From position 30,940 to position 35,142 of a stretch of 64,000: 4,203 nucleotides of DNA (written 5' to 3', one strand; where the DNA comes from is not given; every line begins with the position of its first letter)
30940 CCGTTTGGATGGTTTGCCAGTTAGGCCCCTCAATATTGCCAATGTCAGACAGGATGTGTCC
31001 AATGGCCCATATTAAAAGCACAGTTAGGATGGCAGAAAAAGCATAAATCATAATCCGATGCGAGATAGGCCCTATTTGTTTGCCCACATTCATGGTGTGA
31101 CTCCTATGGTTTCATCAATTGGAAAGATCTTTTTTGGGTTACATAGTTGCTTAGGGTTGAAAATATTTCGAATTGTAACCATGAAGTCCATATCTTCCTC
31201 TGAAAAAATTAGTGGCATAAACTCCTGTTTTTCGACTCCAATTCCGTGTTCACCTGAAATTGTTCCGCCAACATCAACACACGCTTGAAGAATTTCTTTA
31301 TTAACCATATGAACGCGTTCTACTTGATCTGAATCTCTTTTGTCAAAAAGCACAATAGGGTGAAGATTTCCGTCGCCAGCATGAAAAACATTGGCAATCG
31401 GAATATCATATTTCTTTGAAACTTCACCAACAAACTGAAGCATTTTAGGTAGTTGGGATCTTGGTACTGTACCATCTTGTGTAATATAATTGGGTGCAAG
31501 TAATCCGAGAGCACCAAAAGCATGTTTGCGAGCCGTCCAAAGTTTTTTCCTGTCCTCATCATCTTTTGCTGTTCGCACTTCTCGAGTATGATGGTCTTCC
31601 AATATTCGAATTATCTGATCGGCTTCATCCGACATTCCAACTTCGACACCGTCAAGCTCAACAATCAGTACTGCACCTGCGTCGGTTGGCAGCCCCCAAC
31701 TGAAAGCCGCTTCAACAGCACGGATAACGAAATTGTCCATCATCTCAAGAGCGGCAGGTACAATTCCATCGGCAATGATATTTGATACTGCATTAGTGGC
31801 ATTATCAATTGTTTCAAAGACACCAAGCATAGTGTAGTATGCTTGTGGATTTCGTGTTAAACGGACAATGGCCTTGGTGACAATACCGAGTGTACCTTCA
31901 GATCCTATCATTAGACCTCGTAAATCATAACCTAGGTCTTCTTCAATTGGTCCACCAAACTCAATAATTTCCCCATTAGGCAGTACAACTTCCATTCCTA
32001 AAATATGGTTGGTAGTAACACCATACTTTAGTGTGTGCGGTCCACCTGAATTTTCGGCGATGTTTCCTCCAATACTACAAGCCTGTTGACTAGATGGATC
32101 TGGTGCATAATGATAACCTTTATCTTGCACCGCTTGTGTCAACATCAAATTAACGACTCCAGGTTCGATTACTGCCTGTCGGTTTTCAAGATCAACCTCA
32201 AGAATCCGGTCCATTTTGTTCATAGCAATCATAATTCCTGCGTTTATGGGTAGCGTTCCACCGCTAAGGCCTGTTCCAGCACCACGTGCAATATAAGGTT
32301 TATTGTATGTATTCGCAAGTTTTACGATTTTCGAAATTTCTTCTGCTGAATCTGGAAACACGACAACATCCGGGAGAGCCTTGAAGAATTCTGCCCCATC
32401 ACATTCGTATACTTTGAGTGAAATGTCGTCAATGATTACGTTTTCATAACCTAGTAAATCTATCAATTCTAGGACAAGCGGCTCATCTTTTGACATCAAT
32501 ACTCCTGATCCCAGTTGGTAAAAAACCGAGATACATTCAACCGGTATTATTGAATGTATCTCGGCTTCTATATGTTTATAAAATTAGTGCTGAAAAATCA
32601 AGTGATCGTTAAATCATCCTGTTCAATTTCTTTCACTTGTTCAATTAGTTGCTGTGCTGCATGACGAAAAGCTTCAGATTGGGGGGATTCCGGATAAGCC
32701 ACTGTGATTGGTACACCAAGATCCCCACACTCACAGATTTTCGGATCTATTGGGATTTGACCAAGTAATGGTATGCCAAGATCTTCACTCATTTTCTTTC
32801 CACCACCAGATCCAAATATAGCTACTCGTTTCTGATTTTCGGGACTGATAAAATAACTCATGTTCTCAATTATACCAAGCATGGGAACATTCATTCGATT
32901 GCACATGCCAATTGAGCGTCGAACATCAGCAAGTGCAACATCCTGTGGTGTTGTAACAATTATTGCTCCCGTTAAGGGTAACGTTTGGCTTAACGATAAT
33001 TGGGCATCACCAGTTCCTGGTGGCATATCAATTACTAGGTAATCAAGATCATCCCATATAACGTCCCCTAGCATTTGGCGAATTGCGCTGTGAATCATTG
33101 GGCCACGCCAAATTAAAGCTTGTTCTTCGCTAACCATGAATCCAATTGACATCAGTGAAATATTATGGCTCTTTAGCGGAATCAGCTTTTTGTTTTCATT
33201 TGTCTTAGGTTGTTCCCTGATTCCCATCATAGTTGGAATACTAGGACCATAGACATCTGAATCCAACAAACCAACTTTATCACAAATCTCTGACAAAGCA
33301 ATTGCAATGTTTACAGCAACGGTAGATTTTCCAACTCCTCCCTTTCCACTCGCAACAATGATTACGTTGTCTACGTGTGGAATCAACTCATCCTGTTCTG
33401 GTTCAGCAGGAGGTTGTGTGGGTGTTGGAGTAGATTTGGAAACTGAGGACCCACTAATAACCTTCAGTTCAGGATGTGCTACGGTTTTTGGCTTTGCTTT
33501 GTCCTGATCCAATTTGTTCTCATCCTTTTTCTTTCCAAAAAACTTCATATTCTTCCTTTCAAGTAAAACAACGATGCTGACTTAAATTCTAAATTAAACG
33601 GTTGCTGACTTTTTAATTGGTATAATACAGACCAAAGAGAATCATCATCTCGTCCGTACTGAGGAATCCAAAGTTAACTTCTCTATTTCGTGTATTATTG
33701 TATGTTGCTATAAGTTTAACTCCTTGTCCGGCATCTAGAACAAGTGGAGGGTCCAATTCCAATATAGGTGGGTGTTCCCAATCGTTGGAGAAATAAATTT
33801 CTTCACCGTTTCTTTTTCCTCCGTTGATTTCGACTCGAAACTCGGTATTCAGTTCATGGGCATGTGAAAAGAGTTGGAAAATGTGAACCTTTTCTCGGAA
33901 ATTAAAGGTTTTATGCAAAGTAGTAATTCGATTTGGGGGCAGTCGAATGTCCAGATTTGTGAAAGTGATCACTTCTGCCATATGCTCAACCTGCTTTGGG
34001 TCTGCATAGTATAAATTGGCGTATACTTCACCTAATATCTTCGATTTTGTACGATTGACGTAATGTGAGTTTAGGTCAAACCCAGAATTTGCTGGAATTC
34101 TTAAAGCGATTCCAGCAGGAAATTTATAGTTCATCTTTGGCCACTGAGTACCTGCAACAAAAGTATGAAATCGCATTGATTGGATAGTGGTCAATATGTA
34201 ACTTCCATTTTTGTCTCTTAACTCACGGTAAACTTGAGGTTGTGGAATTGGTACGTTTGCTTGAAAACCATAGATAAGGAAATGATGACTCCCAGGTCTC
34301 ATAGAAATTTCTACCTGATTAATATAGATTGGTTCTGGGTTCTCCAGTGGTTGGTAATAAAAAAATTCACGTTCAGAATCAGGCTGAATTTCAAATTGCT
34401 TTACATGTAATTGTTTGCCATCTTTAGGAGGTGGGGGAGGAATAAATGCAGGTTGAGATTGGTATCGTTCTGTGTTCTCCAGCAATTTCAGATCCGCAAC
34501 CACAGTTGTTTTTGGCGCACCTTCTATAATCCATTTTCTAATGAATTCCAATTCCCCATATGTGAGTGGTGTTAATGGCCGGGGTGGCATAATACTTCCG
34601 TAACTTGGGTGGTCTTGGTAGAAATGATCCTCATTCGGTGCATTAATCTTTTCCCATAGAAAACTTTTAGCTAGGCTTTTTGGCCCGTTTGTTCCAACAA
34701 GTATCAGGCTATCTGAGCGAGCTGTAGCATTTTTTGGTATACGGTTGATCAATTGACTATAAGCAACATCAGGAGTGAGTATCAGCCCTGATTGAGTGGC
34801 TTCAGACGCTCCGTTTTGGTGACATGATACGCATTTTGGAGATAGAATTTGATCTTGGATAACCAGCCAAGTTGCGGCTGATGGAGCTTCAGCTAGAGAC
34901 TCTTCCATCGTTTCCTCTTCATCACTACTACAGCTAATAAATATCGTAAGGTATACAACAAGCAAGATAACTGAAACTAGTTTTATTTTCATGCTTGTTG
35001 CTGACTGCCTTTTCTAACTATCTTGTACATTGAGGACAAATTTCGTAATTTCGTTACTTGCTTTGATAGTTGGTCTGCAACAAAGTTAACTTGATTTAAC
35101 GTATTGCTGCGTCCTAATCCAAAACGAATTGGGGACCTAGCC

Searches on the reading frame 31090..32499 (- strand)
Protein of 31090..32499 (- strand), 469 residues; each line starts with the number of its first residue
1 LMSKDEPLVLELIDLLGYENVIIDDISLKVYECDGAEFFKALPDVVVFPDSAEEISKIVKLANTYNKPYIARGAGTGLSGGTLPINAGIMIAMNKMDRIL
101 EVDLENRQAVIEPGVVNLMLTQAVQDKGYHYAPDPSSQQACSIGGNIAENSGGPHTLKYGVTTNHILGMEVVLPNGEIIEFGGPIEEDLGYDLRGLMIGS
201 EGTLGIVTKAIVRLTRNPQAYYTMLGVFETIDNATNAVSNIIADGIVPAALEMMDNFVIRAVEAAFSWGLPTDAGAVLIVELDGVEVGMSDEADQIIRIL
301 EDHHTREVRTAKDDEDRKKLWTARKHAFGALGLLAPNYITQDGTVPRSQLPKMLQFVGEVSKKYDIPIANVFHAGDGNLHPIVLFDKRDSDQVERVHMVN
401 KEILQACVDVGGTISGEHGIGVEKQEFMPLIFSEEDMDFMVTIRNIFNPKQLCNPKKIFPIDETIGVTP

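Call 3: search_protein_families(library=pfam, proteins=[window:31090-32499:-], max_evalue=0.01)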
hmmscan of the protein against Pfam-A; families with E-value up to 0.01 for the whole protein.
window:31090-32499:- (469 aa): 2 families
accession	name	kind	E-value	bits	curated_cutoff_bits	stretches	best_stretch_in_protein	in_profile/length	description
PF02913.24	FAD-oxidase_C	-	4e-62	210.6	21.2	1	218-458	2-248/248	FAD linked oxidases, C-terminal domain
PF01565.28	FAD_binding_4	-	1.4e-40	138.6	26.4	1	43-181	1-138/139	FAD binding domain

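Call 4: search_protein_families(library=ncbifam, proteins=[window:31090-32499:-], max_evalue=0.01)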
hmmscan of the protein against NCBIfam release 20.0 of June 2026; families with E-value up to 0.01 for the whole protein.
window:31090-32499:- (469 aa): 13 families
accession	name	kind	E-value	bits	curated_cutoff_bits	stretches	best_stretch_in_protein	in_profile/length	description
TIGR00387.1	glcD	equivalog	7.2e-155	515.9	567.9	1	46-457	1-413/413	glycolate oxidase subunit GlcD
NF008408.0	PRK11230.1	equivalog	4.5e-143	477.3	897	1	8-460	21-473/499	glycolate oxidase subunit GlcD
NF049975.1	2HglutDHaseYdiJ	equivalog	1.1e-42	145.9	1350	2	28-180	37-191/1018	D-2-hydroxyglutarate dehydrogenase YdiJ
NF008439.0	PRK11282.1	equivalog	4.1e-14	52.2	284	1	52-228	8-184/358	glycolate oxidase subunit GlcE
TIGR01678.1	FAD_lactone_ox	subfamily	2.8e-13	49.6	396.8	1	36-213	8-177/438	sugar 1,4-lactone oxidase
NF053785.1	DcplphribOxDprE1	equivalog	6.1e-13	48.8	500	1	46-225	18-191/449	decaprenylphosphoryl-beta-D-ribose oxidase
TIGR01679.1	bact_FAD_ox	subfamily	1.2e-11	44.2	292.25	1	39-215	8-179/419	FAD-linked oxidoreductase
TIGR01676.1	GLDHase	equivalog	8.1e-09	34.8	458.25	1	45-210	64-221/541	L-galactonolactone dehydrogenase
NF008387.0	PRK11183.1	equivalog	1.9e-07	30.1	391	1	3-154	6-161/570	D-lactate dehydrogenase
NF041227.1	BagG_FevA2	exception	2.1e-07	30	850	1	42-220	45-213/455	bagremycin/ferroverdin biosynthesis FAD-dependent oxygenase BagG/FevA2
NF041226.1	BagK_FevA1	equivalog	7.4e-06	24.6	800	1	42-238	40-225/453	bagremycin/ferroverdin biosynthesis FAD-dependent oxygenase BagK/FevA1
TIGR01677.1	pln_FAD_oxido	subfamily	0.0033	16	383.1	0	47-176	38-171/560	FAD-dependent oxidoreductase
NF010480.0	PRK13905.1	equivalog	0.0068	15.3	259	0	44-217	35-195/303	UDP-N-acetylmuramate dehydrogenase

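Call 46: search_solved_structures(query=window:31090-32499:-, max_evalue=1e-20, show_alignments=1)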
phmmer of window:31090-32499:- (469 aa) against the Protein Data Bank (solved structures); distinct sequences matched with E-value up to 1e-20: 10.
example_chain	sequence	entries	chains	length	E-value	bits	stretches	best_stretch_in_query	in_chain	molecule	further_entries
9qgz_A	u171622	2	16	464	1.1e-86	294.6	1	8-463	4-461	Glycolate oxidase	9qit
7qh2_C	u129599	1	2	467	1.2e-77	264.9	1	33-459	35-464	Lactate dehydrogenase (NAD(+),ferredoxin) subunit LctD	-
8jdc_A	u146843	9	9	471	3.7e-62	213.7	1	42-458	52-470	Probable D-lactate dehydrogenase, mitochondrial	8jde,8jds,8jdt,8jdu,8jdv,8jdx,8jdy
8jdb_A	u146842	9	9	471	9.1e-61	209.1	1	42-458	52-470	Probable D-lactate dehydrogenase, mitochondrial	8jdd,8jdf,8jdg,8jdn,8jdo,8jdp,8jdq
3pm9_A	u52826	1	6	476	1.3e-47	165.8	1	8-458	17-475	Putative oxidoreductase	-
6lpn_A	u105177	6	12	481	2.1e-37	132.2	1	20-461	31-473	D-2-hydroxyglutarate dehydrogenase, mitochondrial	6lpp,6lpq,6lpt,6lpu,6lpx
2uuu_A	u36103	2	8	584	4.2e-32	114.7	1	40-268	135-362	ALKYLDIHYDROXYACETONEPHOSPHATE SYNTHASE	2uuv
4bby_A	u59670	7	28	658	1.2e-25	93.4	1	38-258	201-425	ALKYLDIHYDROXYACETONEPHOSPHATE SYNTHASE, PEROXISOMAL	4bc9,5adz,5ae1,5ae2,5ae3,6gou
4bc7_A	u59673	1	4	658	1.2e-25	93.4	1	38-258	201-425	ALKYLDIHYDROXYACETONEPHOSPHATE SYNTHASE, PEROXISOMAL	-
4bca_A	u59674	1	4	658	1.2e-25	93.4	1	38-258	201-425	ALKYLDIHYDROXYACETONEPHOSPHATE SYNTHASE, PEROXISOMAL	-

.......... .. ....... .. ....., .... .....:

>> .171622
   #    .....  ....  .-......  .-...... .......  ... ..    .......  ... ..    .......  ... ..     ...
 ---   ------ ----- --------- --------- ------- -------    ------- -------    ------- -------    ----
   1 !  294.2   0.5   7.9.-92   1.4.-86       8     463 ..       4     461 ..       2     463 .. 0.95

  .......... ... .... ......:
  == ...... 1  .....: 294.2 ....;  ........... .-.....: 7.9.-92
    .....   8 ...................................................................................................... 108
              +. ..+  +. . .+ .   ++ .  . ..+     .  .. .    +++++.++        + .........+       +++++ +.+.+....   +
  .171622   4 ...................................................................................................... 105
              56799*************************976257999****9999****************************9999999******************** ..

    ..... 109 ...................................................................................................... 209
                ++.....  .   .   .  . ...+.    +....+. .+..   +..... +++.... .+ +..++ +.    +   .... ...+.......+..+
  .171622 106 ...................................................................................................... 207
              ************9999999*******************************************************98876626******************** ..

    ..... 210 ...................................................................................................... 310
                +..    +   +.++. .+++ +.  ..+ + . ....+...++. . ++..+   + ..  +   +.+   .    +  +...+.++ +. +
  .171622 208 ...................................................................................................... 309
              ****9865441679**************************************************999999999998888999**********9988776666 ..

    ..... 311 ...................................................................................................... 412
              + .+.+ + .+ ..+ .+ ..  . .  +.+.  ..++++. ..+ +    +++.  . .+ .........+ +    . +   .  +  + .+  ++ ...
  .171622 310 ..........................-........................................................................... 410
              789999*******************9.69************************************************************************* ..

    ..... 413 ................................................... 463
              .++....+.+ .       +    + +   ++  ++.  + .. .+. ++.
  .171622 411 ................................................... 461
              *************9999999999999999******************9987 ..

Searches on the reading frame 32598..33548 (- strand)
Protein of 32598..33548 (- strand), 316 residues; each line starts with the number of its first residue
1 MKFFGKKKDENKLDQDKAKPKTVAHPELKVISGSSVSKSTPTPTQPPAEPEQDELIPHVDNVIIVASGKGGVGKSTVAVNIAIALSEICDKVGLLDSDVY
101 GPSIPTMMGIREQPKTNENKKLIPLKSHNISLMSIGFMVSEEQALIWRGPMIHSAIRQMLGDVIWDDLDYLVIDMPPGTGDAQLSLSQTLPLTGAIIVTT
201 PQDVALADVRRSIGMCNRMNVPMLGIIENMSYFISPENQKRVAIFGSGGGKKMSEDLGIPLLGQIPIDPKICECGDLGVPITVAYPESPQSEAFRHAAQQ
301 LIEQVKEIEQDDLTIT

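Call 3: search_protein_families(library=pfam, proteins=[window:32598-33548:-], max_evalue=0.01)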
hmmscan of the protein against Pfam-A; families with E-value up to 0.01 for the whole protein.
window:32598-33548:- (316 aa): 6 families
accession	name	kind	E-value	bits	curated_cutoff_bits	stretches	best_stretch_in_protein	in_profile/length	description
PF10609.15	ParA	-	4.8e-103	344.3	27.1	1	59-301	2-245/246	NUBPL iron-transfer P-loop NTPase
PF01656.29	CbiA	-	1.2e-10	41.9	25.4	1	63-274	1-118/125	CobQ/CobB/MinD/ParA nucleotide binding domain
PF13614.12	AAA_31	-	5.3e-09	36.7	27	1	62-180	3-130/177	AAA domain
PF09140.17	MipZ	-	1.7e-08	34.6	20.7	1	62-181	2-112/262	ATPase MipZ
PF00142.24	Fer4_NifH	-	2.3e-06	27.7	25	1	64-108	3-47/271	4Fe-4S iron sulfur cluster binding proteins, NifH/frxC family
PF02374.21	ArsA_ATPase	-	1.6e-05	24.7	24.3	1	63-98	3-38/305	Anion-transporting ATPase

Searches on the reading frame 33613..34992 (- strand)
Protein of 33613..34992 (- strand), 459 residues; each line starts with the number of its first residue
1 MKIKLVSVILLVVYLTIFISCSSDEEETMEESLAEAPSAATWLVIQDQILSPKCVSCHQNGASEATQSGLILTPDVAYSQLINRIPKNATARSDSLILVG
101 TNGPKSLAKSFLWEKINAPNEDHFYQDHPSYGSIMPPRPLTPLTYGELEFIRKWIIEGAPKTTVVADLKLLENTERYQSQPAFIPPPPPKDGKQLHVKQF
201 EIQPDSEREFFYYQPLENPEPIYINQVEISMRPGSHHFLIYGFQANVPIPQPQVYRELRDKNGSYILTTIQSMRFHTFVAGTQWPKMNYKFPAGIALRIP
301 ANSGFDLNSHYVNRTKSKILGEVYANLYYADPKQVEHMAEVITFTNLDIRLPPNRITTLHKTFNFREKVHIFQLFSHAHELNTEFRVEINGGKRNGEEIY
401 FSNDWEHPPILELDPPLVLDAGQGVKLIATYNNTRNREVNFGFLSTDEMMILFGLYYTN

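Call 3: search_protein_families(library=pfam, proteins=[window:33613-34992:-], max_evalue=0.01)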
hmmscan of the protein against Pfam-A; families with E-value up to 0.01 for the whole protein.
window:33613-34992:- (459 aa): 1 family
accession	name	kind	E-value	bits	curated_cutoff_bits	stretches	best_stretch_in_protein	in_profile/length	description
PF03712.20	Cu2_monoox_C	-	0.00097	19.1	23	1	366-458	42-137/157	Copper type II ascorbate-dependent monooxygenase, C-terminal domain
